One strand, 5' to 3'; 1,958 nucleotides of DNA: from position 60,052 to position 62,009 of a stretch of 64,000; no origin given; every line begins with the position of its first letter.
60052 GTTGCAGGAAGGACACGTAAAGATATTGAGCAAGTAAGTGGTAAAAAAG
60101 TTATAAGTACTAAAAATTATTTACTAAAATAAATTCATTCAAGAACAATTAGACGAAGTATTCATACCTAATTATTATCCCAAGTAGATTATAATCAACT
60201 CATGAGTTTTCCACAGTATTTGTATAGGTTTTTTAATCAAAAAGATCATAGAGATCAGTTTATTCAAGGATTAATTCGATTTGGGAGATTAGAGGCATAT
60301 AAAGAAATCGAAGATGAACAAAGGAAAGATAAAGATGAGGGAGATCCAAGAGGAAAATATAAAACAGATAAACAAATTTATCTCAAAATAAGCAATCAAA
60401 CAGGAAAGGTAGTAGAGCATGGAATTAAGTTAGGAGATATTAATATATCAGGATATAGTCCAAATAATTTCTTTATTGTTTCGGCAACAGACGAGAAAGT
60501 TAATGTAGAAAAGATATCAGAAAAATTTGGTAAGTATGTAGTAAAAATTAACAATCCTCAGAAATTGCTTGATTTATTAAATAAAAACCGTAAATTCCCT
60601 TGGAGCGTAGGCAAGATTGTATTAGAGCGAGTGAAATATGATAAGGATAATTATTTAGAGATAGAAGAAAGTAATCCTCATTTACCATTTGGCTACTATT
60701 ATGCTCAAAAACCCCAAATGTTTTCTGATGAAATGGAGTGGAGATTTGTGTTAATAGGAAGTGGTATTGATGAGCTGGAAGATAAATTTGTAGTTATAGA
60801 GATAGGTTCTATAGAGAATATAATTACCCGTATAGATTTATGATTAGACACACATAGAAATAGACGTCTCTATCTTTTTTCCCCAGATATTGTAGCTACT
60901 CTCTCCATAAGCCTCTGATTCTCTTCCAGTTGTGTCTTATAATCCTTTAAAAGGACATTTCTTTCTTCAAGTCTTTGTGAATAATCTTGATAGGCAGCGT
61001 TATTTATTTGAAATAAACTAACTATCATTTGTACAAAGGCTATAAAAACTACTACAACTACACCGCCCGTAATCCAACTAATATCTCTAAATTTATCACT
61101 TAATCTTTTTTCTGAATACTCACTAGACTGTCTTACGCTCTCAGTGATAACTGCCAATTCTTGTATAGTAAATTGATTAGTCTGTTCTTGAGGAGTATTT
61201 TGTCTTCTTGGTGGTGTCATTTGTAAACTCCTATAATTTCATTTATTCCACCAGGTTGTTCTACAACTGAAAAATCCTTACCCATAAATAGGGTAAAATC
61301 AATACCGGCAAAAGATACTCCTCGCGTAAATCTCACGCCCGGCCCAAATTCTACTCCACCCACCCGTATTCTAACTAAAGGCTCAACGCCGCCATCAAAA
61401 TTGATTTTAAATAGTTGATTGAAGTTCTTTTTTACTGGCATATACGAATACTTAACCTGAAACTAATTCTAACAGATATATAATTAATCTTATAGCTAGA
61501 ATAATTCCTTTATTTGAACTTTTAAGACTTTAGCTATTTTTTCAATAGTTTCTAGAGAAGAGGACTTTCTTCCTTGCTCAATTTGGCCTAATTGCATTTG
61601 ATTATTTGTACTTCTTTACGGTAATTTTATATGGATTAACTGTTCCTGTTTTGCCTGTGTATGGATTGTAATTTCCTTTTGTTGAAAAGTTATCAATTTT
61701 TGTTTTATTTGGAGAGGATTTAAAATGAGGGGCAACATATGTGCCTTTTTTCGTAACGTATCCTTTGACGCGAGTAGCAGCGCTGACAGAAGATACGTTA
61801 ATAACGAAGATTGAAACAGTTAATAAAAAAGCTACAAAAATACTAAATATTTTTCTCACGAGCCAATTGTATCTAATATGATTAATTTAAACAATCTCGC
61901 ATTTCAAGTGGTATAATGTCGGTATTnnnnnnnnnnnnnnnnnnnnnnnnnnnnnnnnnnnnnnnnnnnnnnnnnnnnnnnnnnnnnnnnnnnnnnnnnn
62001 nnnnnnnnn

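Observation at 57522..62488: Toxin-rich, phage-flavoured accessory island between metG/DUF2130 and the UvrD-like helicase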

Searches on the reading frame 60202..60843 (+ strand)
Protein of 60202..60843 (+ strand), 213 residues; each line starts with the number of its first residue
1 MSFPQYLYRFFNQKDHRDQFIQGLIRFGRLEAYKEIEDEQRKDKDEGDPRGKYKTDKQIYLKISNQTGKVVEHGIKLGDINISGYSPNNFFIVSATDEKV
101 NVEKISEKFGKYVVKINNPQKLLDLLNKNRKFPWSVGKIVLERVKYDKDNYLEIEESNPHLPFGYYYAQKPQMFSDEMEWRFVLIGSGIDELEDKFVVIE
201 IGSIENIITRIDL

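Call 6: search_protein_families(library=pfam, proteins=[window:60202-60843:+], max_evalue=0.01)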
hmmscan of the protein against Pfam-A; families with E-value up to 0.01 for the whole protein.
window:60202-60843:+ (213 aa): 0 families

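Call 18: search_protein_families(library=phrogs, proteins=[window:60202-60843:+], max_evalue=0.01)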
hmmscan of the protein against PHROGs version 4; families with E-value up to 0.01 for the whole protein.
window:60202-60843:+ (213 aa): 2 families
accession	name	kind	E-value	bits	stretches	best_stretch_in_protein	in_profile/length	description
phrog_13198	-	unknown function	6.8e-21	75.8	1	3-203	17-220/230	-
phrog_26561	-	unknown function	1.3e-05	26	1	6-212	13-236/249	-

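Call 19: search_protein_families(library=ncbifam, proteins=[window:60202-60843:+], max_evalue=0.01)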
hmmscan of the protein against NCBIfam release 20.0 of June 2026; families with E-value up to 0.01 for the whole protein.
window:60202-60843:+ (213 aa): 0 families

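Call 20: search_protein_families(library=padloc, proteins=[window:60202-60843:+], max_evalue=0.01)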
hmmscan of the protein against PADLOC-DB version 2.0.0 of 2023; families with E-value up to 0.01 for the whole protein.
window:60202-60843:+ (213 aa): 0 families

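Call 40: find_related_loci(query=window:60202-60843:+, collection=viral_contigs, flank=5000)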
Query window:60202-60843:+ (213 aa) in viral_contigs; peptide patterns used: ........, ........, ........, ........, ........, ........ (x = any residue, [..] = any of these).
3 stretches matched a pattern, but none encodes a relative of the query by tblastn (E <= 1e-3).

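Call 41: find_homologous_proteins(query=window:60202-60843:+)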
Query window:60202-60843:+ (213 aa): 18 proteins with E <= 0.001 among 101 candidates.
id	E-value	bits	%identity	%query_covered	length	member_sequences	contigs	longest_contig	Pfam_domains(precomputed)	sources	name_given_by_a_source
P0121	4.2e-137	473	100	100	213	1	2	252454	-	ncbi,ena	-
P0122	1.1e-84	302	60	100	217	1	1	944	-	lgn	-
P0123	1.9e-84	301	64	99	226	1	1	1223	-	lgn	-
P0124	2.9e-81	291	62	100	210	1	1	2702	-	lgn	-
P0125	4.1e-81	290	60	100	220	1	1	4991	-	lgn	-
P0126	4.3e-81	290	58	99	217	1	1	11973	-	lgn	-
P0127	1.8e-80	288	60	100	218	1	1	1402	-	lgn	-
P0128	2.1e-80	288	61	99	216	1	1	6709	-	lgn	-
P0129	5.3e-78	280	61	92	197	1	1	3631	-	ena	-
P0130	1.2e-76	276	59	97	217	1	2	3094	-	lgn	-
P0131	1.1e-75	272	59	100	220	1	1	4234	-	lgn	-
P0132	1.1e-72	263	60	97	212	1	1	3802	-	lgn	-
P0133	6.7e-69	250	54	100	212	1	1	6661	-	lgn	-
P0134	3.8e-66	241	53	100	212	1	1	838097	-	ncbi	-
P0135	2.5e-65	239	58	89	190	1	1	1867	-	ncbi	-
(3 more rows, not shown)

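Call 42: find_encoding_contigs(protein=P0134, flank=6000, max_places=3)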
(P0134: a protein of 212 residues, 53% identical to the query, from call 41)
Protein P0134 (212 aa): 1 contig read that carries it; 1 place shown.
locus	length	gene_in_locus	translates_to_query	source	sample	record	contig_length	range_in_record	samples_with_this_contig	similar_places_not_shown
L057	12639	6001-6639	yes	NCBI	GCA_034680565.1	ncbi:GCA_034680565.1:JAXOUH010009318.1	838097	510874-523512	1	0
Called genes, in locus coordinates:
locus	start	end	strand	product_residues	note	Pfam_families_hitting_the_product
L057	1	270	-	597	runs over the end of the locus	PF00239:Resolvase, PF07508:Recombinase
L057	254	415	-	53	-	-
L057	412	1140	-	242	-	-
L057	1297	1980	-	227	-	-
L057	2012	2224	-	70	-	PF13560:HTH_31, PF12844:HTH_19, PF13443:HTH_26, PF01381:HTH_3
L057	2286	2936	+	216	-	-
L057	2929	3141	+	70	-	-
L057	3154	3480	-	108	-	-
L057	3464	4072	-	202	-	-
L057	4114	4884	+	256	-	-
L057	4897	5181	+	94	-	-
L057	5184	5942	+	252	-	PF20247:DUF6602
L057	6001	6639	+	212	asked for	-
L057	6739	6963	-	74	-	PF00403:HMA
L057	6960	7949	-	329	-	PF13386:DsbD_2, PF13473:Cupredoxin_1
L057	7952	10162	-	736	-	PF00403:HMA, PF00122:E1-E2_ATPase, PF00702:Hydrolase, PF08282:Hydrolase_3 (weak)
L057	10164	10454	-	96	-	-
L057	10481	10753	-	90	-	PF02583:Trns_repr_metal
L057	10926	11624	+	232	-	PF01636:APH (faint), PF01163:RIO1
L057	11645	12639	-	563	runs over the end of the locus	-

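Call 43: find_encoding_contigs(protein=P0126, flank=6000, max_places=3)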
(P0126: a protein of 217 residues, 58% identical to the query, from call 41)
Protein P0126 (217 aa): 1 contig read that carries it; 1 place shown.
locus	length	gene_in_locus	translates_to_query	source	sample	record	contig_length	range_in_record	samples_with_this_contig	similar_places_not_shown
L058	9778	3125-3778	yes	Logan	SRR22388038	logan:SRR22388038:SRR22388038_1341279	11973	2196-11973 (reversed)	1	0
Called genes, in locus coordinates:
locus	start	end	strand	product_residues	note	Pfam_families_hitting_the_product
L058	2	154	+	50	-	?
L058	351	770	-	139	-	PF01850:PIN, PF13470:PIN_3 (weak)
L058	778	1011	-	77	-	PF04014:MazE_antitoxin (weak)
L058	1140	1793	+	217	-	-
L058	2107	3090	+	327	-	-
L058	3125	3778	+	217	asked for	-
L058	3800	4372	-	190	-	-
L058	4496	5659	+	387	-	PF01926:MMR_HSR1, PF02421:FeoB_N (faint), PF06071:YchF-GTPase_C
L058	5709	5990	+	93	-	PF01250:Ribosomal_S6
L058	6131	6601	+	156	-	PF00436:SSB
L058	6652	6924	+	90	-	PF01084:Ribosomal_S18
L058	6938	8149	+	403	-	PF22694:CtpB_N-like (weak), PF17820:PDZ_6 (weak), PF03572:Peptidase_S41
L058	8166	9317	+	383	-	PF00089:Trypsin, PF00595:PDZ (faint), PF13365:Trypsin_2, PF13180:PDZ_2, PF17820:PDZ_6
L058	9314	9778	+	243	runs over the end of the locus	PF13641:Glyco_tranf_2_3, PF00535:Glycos_transf_2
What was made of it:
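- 60202..60843 (+): orf213, unknown function. Found next to a serine recombinase/HTH/DUF6602 cluster (L057) and near a PIN-MazE pair (L058) (calls 42, 43).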

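Call 46: search_protein_families(library=pfam, proteins=[window:60202-60843:+], max_evalue=10)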
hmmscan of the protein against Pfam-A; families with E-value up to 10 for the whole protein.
window:60202-60843:+ (213 aa): 0 families

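Call 58: predict_structure(alignment_id=A2)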
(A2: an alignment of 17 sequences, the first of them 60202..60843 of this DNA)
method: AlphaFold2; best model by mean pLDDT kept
length: 213 residues; sequences in the alignment: 17
mean_pLDDT: 52.3   pTM: 0.50
mean pLDDT of the five models: 52.3, 51.7, 44.6, 43.3, 38.4
residues with pLDDT >= 90: 0; 70-90: 20; 50-70: 92; < 50: 101
segments of 3 or more residues with pLDDT < 50: 26-33, 40-58, 61-65, 79-90, 131-136, 148-169, 186-213
pLDDT, mean of each block of 10 residues (from residue 1): 64 66 52 51 45 47 49 55 41 64 62 70 71 52 56 38 45 58 51 38 31 28
secondary structure, 60 per line:
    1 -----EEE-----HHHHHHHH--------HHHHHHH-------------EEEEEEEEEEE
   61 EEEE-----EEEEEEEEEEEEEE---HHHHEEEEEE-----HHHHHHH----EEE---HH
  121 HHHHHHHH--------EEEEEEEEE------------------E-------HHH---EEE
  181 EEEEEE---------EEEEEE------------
elements in order: E6-8 H14-21 H30-36 E50-64 E70-83 H87-90 E91-96 H102-108 E113-115 H119-128 E137-145 E178-186 E196-201
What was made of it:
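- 60202..60843 (+): AF2 model unusable (pLDDT 52, call 58).
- Tried and rejected: Structure of orf213: pLDDT 52, so no fold search was run (call 58).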

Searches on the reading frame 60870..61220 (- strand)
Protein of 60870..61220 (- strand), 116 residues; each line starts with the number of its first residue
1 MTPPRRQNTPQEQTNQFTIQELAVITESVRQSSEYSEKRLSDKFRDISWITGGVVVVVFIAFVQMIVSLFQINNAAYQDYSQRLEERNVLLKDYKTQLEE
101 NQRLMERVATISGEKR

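Call 6: search_protein_families(library=pfam, proteins=[window:60870-61220:-], max_evalue=0.01)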
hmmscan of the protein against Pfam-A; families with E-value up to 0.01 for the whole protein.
window:60870-61220:- (116 aa): 0 families

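Call 18: search_protein_families(library=phrogs, proteins=[window:60870-61220:-], max_evalue=0.01)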
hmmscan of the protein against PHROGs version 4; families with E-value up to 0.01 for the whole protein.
window:60870-61220:- (116 aa): 3 families
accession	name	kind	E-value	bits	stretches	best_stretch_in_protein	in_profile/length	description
phrog_2330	-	unknown function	0.0025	19.1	1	37-96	51-110/122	unknown function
phrog_27903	-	unknown function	0.0066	17.4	0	55-92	29-66/67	-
phrog_1009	-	unknown function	0.0069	17.5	0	48-112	13-82/103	-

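Call 19: search_protein_families(library=ncbifam, proteins=[window:60870-61220:-], max_evalue=0.01)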
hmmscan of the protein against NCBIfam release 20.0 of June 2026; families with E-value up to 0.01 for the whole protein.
window:60870-61220:- (116 aa): 2 families
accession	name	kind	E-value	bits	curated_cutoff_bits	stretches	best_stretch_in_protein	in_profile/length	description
NF050013.1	HpsJ_like_A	equivalog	0.0024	17.5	140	1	45-102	74-131/217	HpsJ-like protein, cyanoexosortase A-associated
TIGR02169.1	SMC_prok_A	equivalog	0.0065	14.2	729.4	1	49-116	951-1018/1165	chromosome segregation protein SMC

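Call 20: search_protein_families(library=padloc, proteins=[window:60870-61220:-], max_evalue=0.01)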
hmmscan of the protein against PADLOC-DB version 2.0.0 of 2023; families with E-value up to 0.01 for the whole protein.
window:60870-61220:- (116 aa): 0 families

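Call 46: search_protein_families(library=pfam, proteins=[window:60870-61220:-], max_evalue=10)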
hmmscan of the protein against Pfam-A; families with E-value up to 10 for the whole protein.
window:60870-61220:- (116 aa): 2 families
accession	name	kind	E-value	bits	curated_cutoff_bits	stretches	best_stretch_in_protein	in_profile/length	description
PF06143.16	Baculo_11_kDa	-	0.015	15.3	28.4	1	56-95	43-82/84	Baculovirus 11 kDa family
PF25696.1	Phage_Gp168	-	0.21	12.3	27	1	79-103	31-56/59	Bacteriophage beta-clamp binding protein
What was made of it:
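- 60870..61220 (-): orf116, membrane protein with a coiled-coil tail. No significant family (calls 6, 18-20, 46).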

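Call 106: find_related_loci(query=window:60870-61220:-, collection=viral_contigs, flank=4000)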
Query window:60870-61220:- (116 aa) in viral_contigs; peptide patterns used: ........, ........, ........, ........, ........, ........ (x = any residue, [..] = any of these).
20 stretches matched a pattern, but none encodes a relative of the query by tblastn (E <= 1e-3).
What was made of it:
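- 60870..61220 (-): No viral relative (call 106).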

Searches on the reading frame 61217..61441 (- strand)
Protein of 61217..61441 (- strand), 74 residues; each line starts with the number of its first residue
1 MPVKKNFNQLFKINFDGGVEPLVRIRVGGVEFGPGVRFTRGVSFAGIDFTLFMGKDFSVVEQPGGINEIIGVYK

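Call 6: search_protein_families(library=pfam, proteins=[window:61217-61441:-], max_evalue=0.01)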
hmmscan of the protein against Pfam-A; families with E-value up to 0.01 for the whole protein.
window:61217-61441:- (74 aa): 0 families

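Call 18: search_protein_families(library=phrogs, proteins=[window:61217-61441:-], max_evalue=0.01)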
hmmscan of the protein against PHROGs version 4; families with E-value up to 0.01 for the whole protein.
window:61217-61441:- (74 aa): 0 families

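Call 19: search_protein_families(library=ncbifam, proteins=[window:61217-61441:-], max_evalue=0.01)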
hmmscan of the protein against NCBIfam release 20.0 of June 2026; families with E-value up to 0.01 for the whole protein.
window:61217-61441:- (74 aa): 0 families

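Call 20: search_protein_families(library=padloc, proteins=[window:61217-61441:-], max_evalue=0.01)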
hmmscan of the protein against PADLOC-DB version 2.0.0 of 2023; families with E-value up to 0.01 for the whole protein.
window:61217-61441:- (74 aa): 0 families

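Call 46: search_protein_families(library=pfam, proteins=[window:61217-61441:-], max_evalue=10)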
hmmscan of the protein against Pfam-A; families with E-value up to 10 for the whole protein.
window:61217-61441:- (74 aa): 0 families

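Call 107: find_related_loci(query=window:61217-61441:-, collection=viral_contigs, flank=4000)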
Query window:61217-61441:- (74 aa) in viral_contigs; peptide patterns used: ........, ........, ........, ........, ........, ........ (x = any residue, [..] = any of these).
19 stretches matched a pattern, but none encodes a relative of the query by tblastn (E <= 1e-3).
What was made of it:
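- Tried and rejected: Viral relatives of orf213, orf116 and orf74: none (calls 40, 106, 107).
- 61217..61441 (-): orf74, small protein, ATGA overlap with orf116. No family and no viral relative (calls 6, 18-20, 107).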

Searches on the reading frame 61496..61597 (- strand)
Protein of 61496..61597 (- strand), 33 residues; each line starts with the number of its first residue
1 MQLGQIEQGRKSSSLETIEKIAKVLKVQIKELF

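Call 6: search_protein_families(library=pfam, proteins=[window:61496-61597:-], max_evalue=0.01)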
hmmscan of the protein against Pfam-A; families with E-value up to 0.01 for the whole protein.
window:61496-61597:- (33 aa): 2 families
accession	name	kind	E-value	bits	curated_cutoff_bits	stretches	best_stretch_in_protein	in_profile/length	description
PF01381.28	HTH_3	-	6.3e-06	26.6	23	1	2-32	25-55/55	Helix-turn-helix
PF13443.12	HTH_26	-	0.00018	22.1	22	1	5-33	29-58/63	Cro/C1-type HTH DNA-binding domain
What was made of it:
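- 61496..61597 (-): Remnant of an XRE-family repressor (C-terminal half of the HTH only). Pfam HTH_3 positions 25-55 of 55, E 6e-6 (call 6).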

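Call 18: search_protein_families(library=phrogs, proteins=[window:61496-61597:-], max_evalue=0.01)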
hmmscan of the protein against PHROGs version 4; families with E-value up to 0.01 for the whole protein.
window:61496-61597:- (33 aa): 5 families
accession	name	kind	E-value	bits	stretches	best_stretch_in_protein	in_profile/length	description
phrog_5823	-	transcription regulation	0.00022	21.5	1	5-33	38-67/404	transcriptional regulator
phrog_8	-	transcription regulation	0.0012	19.3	1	3-33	187-216/346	transcriptional regulator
phrog_7241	-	transcription regulation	0.002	19.2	1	3-32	91-120/122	transcriptional regulator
phrog_3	-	transcription regulation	0.0062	17.3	1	3-33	117-146/430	transcriptional repressor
phrog_2439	-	transcription regulation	0.0072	16.2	1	3-30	37-64/367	transcriptional regulator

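Call 19: search_protein_families(library=ncbifam, proteins=[window:61496-61597:-], max_evalue=0.01)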
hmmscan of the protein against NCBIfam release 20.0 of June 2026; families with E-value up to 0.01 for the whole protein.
window:61496-61597:- (33 aa): 2 families
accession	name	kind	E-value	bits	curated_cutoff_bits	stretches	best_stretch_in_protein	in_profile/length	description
NF047948.1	male_kill_WMK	equivalog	0.0067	15.9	300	1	4-32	193-221/300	WO male-killing family protein Wmk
NF041951.1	phage_RstR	subfamily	0.0074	16.5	80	1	2-32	31-61/108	RstR family transcriptional repressor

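Call 20: search_protein_families(library=padloc, proteins=[window:61496-61597:-], max_evalue=0.01)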
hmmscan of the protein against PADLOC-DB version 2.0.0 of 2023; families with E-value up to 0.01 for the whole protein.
window:61496-61597:- (33 aa): 5 families
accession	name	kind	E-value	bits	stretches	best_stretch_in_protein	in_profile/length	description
PDLC02926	HTH_VI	-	1.4e-06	26.4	1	2-33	30-61/92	-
PDLC03665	Control_protein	-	1.4e-05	23.3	1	3-32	39-68/77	control protein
PDLC04775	PDC-M69A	-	0.0006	18.3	1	4-32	38-66/113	-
PDLC03666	Control_protein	-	0.0033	15.8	1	3-33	36-66/77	control protein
PDLC03664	Control_protein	-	0.0054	15.1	1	3-33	43-73/74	control protein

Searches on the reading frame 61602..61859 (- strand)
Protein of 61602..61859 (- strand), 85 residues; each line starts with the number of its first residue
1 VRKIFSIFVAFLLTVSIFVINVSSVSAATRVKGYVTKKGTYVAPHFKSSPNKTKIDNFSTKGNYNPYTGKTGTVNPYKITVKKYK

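Call 6: search_protein_families(library=pfam, proteins=[window:61602-61859:-], max_evalue=0.01)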
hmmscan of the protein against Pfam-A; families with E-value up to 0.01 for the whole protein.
window:61602-61859:- (85 aa): 0 families

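Call 18: search_protein_families(library=phrogs, proteins=[window:61602-61859:-], max_evalue=0.01)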
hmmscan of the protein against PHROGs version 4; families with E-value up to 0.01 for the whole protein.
window:61602-61859:- (85 aa): 1 family
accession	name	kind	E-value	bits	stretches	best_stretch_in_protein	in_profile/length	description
phrog_29674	-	unknown function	1.9e-20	74.1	1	2-76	3-72/74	-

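Call 19: search_protein_families(library=ncbifam, proteins=[window:61602-61859:-], max_evalue=0.01)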
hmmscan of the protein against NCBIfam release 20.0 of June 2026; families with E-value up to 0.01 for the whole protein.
window:61602-61859:- (85 aa): 1 family
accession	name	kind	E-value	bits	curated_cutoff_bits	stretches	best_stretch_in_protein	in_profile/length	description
NF046089.1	CD3337_EF1877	subfamily_domain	0.0052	15.6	120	1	1-73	1-73/450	CD3337/EF1877 family mobilome membrane protein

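Call 20: search_protein_families(library=padloc, proteins=[window:61602-61859:-], max_evalue=0.01)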
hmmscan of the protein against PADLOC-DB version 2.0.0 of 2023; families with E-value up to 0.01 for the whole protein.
window:61602-61859:- (85 aa): 0 families

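Call 46: search_protein_families(library=pfam, proteins=[window:61602-61859:-], max_evalue=10)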
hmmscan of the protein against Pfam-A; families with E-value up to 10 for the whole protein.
window:61602-61859:- (85 aa): 1 family
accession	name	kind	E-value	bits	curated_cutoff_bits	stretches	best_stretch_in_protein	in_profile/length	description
PF08253.16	Leader_Erm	-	1.6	9.6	21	1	14-21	3-10/19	Erm Leader peptide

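Call 105: find_related_loci(query=window:61602-61859:-, collection=viral_contigs, flank=4000)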
Query window:61602-61859:- (85 aa) in viral_contigs; peptide patterns used: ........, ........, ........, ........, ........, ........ (x = any residue, [..] = any of these).
71 stretches matched a pattern; 5 encode a relative of the query (tblastn E <= 1e-3); 5 distinct loci.
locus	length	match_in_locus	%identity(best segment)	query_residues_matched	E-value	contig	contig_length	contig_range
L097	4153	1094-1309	53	11-78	1e-19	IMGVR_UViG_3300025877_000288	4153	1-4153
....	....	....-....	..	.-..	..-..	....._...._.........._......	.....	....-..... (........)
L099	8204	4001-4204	46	1-76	3e-17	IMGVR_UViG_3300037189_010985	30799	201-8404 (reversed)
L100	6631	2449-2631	52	13-73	2e-15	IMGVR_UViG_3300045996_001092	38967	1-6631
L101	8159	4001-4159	47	24-76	1e-14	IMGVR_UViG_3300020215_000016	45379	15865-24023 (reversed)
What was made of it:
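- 61602..61859 (-): orf85, small secreted protein. Five viral-contig relatives at 40-53% identity (call 105).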
